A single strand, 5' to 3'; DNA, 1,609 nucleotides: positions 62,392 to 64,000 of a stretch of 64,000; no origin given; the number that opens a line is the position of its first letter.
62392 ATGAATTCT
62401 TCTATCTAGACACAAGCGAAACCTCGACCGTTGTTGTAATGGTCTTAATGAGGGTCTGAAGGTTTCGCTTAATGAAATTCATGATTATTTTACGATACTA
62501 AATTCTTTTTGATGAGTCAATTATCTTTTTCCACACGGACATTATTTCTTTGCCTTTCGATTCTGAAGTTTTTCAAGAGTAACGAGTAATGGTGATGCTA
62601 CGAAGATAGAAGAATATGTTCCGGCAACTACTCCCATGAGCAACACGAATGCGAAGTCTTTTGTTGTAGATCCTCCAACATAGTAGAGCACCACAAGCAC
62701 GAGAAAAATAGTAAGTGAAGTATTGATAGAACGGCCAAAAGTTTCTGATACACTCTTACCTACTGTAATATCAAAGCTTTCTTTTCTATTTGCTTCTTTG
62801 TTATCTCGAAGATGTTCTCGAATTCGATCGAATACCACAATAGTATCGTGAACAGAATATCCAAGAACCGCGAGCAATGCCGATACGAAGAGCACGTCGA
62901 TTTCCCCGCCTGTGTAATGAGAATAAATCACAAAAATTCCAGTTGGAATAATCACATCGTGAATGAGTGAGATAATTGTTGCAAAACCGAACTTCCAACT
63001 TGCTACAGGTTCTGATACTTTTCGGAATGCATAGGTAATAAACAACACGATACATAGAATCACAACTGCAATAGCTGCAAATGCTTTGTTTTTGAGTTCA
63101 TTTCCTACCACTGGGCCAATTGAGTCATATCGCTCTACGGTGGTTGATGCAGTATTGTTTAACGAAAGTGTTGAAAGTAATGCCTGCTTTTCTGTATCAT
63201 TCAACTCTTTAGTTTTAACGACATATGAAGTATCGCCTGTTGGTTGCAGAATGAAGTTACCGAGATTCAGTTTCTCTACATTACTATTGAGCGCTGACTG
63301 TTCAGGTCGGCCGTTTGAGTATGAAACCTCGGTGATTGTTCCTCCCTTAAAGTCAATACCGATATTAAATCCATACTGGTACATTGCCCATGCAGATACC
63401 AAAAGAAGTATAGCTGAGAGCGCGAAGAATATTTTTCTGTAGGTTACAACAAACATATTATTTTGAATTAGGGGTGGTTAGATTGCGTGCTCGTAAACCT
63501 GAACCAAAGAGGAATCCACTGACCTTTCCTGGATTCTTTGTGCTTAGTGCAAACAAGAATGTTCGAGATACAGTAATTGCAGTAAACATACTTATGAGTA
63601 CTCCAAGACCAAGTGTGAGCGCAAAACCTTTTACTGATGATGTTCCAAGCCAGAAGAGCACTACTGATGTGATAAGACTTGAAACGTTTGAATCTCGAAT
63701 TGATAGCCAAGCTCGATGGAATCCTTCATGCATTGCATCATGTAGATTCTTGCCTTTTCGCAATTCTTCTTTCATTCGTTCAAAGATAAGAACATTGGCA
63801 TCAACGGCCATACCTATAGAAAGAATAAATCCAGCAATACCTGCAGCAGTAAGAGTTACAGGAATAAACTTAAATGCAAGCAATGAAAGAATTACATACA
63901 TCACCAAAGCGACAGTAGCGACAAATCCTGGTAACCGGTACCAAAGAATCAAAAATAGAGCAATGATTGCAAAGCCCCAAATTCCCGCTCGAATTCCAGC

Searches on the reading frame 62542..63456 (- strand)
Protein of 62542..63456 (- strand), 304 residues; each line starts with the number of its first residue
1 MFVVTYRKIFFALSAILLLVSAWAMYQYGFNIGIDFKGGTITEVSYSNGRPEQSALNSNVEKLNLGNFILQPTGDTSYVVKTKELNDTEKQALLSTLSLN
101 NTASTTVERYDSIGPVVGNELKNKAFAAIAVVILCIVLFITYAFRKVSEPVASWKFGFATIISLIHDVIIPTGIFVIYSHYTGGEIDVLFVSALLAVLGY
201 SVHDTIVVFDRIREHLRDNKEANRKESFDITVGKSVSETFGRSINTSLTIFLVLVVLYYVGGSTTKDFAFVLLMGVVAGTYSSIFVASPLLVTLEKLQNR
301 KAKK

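Call 26: search_protein_families(library=pfam, proteins=[window:62542-63456:-], max_evalue=0.001)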
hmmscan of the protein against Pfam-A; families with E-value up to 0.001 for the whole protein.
window:62542-63456:- (304 aa): 2 families
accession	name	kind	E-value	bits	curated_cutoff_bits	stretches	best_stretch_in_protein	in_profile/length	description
PF02355.23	SecD_SecF_C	-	2.2e-50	171.1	20.5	1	102-295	10-187/189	Protein export membrane protein SecD/SecF, C-terminal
PF07549.19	Sec_GG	-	0.00026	20.9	20.3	1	24-47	2-25/28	SecD/SecF GG Motif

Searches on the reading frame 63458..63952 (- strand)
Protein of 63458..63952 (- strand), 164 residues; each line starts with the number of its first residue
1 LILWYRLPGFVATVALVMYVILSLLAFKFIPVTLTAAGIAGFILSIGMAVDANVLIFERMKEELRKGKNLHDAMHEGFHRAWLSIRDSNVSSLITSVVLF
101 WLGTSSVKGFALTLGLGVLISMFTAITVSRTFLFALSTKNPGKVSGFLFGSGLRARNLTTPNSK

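Call 26: search_protein_families(library=pfam, proteins=[window:63458-63952:-], max_evalue=0.001)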
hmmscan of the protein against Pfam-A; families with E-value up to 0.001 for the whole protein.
window:63458-63952:- (164 aa): 3 families
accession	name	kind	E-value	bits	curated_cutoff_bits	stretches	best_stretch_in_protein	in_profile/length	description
PF03176.21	MMPL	-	1.8e-11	44.1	20.5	1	13-136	176-302/333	MMPL family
PF02355.23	SecD_SecF_C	-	3.9e-10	39.9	20.5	1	9-137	57-187/189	Protein export membrane protein SecD/SecF, C-terminal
PF00873.25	ACR_tran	-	0.00035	18.9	28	1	12-129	361-482/1021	AcrB/AcrD/AcrF family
